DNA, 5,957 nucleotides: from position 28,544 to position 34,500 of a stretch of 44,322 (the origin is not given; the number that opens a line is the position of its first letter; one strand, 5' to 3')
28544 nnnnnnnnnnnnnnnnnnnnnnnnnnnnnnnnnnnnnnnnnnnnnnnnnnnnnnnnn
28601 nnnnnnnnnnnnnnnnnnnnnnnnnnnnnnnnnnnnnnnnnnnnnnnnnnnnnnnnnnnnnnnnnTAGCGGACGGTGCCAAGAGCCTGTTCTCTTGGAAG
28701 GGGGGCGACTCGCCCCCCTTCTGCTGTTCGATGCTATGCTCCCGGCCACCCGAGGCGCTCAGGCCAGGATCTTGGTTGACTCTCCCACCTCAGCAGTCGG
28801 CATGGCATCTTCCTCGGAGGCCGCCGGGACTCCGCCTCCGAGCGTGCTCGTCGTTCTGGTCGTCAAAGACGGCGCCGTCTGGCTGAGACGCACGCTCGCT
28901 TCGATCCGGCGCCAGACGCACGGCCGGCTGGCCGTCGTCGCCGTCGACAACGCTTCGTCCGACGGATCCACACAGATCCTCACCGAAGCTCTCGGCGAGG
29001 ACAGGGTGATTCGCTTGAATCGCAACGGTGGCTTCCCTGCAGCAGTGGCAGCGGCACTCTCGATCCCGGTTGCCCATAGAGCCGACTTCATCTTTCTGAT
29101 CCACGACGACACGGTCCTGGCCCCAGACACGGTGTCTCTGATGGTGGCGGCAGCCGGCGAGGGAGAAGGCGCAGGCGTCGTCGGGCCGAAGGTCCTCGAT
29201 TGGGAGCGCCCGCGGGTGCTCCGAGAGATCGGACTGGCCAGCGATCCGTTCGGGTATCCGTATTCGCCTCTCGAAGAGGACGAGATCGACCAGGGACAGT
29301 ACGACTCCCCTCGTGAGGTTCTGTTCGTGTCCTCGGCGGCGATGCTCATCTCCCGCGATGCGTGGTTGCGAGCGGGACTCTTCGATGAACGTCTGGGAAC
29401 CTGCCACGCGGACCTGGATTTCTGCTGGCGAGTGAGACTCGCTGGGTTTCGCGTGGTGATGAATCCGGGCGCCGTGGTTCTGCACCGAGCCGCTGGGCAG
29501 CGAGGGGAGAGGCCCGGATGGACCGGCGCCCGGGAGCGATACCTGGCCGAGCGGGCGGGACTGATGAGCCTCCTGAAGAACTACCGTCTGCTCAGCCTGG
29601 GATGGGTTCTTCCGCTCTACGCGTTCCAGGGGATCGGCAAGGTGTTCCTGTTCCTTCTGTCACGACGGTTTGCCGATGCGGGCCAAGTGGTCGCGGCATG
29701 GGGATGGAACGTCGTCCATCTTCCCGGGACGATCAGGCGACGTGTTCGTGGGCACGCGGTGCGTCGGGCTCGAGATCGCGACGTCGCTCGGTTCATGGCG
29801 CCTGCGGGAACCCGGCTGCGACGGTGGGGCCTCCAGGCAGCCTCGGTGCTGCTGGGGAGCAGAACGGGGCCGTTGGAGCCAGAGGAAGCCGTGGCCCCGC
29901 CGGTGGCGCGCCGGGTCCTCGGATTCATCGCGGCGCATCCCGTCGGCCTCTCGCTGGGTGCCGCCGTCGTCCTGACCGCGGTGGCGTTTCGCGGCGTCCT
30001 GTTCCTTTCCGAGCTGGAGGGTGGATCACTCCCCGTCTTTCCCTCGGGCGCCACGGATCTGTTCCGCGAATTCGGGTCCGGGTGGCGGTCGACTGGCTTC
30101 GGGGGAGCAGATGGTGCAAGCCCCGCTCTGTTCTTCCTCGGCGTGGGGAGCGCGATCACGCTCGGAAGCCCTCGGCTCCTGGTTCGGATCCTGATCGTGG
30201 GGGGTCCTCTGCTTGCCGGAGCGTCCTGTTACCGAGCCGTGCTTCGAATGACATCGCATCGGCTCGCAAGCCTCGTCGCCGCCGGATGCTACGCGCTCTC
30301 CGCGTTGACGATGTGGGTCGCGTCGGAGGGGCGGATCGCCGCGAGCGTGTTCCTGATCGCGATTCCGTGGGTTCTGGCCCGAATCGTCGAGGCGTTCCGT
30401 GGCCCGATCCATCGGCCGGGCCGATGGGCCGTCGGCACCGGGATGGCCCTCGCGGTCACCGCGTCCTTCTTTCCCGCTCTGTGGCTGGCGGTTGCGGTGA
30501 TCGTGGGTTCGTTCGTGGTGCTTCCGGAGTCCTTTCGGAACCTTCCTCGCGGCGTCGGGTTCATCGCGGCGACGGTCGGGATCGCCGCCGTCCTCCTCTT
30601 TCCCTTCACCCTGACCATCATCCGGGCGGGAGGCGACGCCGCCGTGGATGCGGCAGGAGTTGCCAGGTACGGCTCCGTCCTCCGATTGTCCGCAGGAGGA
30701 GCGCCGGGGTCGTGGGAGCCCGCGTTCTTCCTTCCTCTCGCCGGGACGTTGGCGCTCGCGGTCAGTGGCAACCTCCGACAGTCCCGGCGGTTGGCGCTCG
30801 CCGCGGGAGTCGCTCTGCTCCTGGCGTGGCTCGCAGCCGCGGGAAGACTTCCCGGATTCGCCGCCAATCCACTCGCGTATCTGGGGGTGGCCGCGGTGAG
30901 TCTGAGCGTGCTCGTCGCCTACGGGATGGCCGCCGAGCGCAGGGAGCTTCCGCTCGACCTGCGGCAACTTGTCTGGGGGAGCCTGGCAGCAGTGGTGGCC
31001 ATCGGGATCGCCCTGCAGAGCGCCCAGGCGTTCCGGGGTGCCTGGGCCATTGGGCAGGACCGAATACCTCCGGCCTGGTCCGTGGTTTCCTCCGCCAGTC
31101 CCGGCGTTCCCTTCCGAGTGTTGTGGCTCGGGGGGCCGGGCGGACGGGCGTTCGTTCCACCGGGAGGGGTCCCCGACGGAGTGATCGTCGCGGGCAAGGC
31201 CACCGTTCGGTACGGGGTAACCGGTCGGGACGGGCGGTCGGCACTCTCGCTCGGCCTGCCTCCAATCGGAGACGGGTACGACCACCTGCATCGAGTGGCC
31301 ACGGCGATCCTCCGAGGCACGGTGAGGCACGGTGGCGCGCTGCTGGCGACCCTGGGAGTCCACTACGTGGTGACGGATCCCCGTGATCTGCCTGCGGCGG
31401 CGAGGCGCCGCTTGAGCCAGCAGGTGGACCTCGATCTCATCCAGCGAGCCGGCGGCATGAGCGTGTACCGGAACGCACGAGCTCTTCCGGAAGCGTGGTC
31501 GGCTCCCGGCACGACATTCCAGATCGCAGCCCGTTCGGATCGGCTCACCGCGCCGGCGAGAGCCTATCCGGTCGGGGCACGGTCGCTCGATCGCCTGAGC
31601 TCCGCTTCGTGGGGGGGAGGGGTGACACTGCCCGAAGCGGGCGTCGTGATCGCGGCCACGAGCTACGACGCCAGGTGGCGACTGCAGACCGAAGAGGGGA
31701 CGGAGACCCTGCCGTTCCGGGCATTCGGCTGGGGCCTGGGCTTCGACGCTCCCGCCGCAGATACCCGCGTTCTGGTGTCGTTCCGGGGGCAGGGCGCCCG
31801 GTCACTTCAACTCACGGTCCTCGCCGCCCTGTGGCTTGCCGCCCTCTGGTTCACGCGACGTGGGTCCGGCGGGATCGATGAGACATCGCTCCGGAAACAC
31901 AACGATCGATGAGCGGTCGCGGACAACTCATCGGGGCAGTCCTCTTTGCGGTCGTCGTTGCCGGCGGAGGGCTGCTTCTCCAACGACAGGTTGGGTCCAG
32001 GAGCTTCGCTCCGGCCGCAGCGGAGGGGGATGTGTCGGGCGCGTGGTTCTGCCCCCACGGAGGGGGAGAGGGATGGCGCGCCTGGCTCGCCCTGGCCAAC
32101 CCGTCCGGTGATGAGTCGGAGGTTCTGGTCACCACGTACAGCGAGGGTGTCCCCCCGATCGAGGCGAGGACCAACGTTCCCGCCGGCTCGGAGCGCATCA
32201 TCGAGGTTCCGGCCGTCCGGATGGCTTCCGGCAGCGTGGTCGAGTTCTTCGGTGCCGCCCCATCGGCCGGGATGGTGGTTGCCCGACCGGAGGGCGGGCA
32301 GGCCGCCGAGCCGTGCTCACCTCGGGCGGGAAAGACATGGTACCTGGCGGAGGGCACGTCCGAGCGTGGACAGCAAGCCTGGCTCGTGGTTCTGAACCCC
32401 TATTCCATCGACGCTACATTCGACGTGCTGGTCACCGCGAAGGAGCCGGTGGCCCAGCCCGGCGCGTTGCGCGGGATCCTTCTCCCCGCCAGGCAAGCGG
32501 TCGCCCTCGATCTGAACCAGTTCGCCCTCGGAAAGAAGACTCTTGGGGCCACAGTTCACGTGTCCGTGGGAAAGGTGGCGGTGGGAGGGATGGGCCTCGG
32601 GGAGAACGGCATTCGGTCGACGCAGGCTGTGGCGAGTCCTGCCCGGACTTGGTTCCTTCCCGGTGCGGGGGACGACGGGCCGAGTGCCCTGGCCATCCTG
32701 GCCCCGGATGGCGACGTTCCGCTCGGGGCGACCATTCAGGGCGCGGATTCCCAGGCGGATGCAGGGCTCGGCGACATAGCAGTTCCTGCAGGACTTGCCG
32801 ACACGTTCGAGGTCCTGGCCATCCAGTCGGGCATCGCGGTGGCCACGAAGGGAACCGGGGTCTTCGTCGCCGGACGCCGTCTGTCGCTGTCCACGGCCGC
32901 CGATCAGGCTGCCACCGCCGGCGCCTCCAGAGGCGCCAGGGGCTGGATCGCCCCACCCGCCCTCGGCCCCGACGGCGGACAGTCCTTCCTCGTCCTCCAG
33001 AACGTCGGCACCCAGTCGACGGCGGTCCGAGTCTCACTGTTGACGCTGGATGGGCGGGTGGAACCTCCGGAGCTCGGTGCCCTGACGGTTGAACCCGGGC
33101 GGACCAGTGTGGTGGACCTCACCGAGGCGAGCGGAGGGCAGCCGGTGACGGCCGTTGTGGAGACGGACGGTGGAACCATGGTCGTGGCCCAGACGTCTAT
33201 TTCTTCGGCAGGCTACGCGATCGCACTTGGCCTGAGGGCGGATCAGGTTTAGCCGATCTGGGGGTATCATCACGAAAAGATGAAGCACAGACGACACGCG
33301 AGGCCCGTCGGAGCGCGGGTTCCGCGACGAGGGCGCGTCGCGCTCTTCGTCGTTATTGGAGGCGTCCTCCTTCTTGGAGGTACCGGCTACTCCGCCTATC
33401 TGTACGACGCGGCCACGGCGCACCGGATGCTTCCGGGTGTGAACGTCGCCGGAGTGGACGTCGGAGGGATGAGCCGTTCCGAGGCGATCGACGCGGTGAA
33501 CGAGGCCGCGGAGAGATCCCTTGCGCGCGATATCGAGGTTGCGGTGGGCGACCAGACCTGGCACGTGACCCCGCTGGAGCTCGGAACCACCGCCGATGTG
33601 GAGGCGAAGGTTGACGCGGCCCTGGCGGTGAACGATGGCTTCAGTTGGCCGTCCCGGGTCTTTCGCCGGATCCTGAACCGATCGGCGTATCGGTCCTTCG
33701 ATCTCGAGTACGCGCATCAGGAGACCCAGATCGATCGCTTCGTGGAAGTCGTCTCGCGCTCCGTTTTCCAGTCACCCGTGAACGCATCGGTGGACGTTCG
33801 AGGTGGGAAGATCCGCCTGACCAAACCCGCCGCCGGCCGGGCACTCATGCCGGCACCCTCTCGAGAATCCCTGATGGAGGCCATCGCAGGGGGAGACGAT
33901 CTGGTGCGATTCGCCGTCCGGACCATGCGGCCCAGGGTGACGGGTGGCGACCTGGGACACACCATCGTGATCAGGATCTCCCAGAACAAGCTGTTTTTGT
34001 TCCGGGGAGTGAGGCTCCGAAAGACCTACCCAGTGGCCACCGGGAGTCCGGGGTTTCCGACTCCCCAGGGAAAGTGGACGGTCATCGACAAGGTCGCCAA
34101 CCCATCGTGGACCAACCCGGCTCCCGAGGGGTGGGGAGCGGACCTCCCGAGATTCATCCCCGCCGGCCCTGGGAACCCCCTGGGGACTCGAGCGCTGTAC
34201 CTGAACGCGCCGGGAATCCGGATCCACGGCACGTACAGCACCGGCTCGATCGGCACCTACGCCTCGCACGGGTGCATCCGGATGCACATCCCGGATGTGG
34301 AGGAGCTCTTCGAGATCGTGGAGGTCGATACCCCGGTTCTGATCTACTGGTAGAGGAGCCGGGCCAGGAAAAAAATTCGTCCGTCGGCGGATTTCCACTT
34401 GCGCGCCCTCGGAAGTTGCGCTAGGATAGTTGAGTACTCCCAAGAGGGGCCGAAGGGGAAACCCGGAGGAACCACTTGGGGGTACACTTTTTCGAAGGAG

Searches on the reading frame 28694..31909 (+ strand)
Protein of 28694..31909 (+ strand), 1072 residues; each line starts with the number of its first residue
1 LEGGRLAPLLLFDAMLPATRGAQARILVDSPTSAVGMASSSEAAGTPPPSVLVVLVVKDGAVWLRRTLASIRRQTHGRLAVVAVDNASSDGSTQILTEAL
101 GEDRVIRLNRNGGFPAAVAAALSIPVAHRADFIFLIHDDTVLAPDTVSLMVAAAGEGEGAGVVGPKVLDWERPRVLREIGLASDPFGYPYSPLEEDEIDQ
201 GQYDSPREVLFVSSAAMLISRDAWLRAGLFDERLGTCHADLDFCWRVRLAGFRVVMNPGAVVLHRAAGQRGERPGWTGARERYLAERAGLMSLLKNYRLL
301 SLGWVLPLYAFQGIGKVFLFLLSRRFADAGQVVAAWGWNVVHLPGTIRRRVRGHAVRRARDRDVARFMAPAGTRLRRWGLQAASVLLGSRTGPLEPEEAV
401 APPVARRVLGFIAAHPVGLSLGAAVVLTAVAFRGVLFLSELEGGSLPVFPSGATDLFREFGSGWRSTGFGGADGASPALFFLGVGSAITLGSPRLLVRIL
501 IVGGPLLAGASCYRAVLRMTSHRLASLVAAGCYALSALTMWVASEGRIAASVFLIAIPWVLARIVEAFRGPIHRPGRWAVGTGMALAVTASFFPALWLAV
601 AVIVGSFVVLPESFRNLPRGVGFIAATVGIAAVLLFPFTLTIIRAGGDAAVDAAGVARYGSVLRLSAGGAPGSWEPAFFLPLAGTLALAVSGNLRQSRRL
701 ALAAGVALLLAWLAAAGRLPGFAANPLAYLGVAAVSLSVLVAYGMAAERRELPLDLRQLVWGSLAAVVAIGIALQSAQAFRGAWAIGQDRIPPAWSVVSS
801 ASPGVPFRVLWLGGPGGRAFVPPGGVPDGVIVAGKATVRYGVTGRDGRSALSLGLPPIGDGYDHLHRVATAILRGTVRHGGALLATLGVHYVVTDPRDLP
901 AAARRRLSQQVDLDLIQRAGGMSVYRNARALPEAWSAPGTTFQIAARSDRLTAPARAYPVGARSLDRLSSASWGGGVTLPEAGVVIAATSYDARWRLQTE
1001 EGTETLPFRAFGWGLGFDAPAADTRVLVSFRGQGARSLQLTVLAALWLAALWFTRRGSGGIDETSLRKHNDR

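Call 6: search_protein_families(library=pfam, proteins=[window:28694-31909:+], max_evalue=0.01)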
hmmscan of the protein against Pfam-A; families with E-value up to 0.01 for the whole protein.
window:28694-31909:+ (1072 aa): 4 families
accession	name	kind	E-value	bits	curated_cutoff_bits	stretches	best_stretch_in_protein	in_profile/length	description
PF13641.12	Glyco_tranf_2_3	-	3.5e-16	60.4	27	1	52-264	5-211/230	Glycosyltransferase like family 2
PF00535.33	Glycos_transf_2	-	2.5e-14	54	23.3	1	53-164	2-113/168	Glycosyl transferase family 2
PF13632.12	Glyco_trans_2_3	-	5.4e-07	30.1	27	1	133-265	2-123/198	Glycosyl transferase family group 2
PF10111.15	Glyco_tranf_2_2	-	0.0061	16.5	27.3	0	212-254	163-206/276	Glycosyltransferase like family 2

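Call 7: search_protein_families(library=ncbifam, proteins=[window:28694-31909:+], max_evalue=0.01)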
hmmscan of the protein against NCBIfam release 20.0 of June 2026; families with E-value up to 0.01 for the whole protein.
window:28694-31909:+ (1072 aa): 13 families
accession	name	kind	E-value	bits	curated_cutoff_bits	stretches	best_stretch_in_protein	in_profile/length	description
TIGR03965.1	mycofact_glyco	equivalog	1e-20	74.1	280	1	36-266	61-282/467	mycofactocin biosynthesis glycosyltransferase MftF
TIGR01556.1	rhamnosyltran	subfamily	1.1e-11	44.4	200.55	1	67-269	13-205/281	rhamnosyltransferase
NF041875.1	EPS_EpsD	equivalog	6.2e-10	39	370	1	53-267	3-209/325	exopolysaccharide biosynthesis glycosyltransferase EpsD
TIGR03937.1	PgaC_IcaA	equivalog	3e-06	26.4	422.3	1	54-162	50-158/407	poly-beta-1,6-N-acetyl-D-glucosamine synthase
NF038299.1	EPS_HpsN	equivalog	3.3e-05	23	425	1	53-265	5-221/317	hormogonium polysaccharide biosynthesis glycosyltransferase HpsN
NF050113.1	gal_furan_GlfT1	equivalog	3.4e-05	23.3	330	1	52-176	2-126/290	galactofuranosyltransferase GlfT1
NF047683.1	TeichurnBiosyTuaG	equivalog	0.00012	21.8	400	1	62-140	19-98/252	teichuronic acid biosynthesis protein TuaG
TIGR04242.1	nodulat_NodC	equivalog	0.00029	19.9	550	1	24-154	24-156/395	chitooligosaccharide synthase NodC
NF007986.1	PRK10714.1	equivalog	0.0009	18.3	529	1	63-164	24-123/316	undecaprenyl-phosphate 4-deoxy-4-formamido-L-arabinose transferase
TIGR03469.1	HpnB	hypoth_equivalog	0.0013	17.8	379.25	1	45-99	40-95/386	hopene-associated glycosyltransferase HpnB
TIGR04283.1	glyco_like_mftF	equivalog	0.0018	17.9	182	0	57-154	7-97/221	TIGR04283 family arsenosugar biosynthesis glycosyltransferase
NF050050.1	ProtGlycPglI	equivalog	0.0074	15.7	500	0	57-157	10-111/306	GalNAc(5)-diNAcBac-PP-undecaprenol beta-1,3-glucosyltransferase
NF007482.0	PRK10073.1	equivalog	0.01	14.9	423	0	51-145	8-101/334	glycosyltransferase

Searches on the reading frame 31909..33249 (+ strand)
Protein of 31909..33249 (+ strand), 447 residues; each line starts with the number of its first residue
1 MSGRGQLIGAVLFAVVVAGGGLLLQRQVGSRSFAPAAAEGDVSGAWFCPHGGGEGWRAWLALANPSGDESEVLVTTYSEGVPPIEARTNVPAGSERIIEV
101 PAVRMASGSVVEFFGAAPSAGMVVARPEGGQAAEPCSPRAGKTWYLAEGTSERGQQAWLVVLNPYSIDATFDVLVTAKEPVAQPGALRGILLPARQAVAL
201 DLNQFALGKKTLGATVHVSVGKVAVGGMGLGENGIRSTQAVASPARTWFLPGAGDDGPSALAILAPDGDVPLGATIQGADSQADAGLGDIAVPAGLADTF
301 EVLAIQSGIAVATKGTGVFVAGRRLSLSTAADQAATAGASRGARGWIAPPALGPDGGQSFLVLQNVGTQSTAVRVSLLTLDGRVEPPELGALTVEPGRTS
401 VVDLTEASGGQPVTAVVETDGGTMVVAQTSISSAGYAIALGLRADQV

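Call 37: search_protein_families(library=pfam, proteins=[window:31909-33249:+], max_evalue=0.0001)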
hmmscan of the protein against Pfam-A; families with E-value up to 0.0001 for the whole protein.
window:31909-33249:+ (447 aa): 1 family
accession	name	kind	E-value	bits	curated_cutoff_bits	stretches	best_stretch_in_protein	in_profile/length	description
PF18986.5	DUF5719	-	3.6e-18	66.2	26.2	2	130-329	40-247/319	Family of unknown function (DUF5719)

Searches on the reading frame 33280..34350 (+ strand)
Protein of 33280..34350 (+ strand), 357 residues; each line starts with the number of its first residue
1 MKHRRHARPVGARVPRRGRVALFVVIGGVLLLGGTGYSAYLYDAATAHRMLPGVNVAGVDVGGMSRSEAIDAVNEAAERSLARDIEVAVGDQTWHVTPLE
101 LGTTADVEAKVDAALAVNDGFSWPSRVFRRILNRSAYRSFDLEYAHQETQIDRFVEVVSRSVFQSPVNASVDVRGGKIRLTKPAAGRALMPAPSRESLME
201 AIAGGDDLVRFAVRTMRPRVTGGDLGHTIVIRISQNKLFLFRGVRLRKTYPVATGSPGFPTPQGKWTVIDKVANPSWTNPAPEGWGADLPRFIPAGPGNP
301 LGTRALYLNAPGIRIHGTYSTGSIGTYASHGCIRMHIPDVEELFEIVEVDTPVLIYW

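Call 37: search_protein_families(library=pfam, proteins=[window:33280-34350:+], max_evalue=0.0001)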
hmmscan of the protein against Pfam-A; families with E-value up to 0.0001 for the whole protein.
window:33280-34350:+ (357 aa): 2 families
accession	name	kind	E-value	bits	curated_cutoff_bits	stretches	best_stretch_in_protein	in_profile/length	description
PF03734.19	YkuD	-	2.1e-25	90.4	23.4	1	228-355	3-146/146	L,D-transpeptidase catalytic domain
PF12229.13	PG_binding_4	-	1.8e-09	38.2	22.1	1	94-206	1-112/117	Putative peptidoglycan binding domain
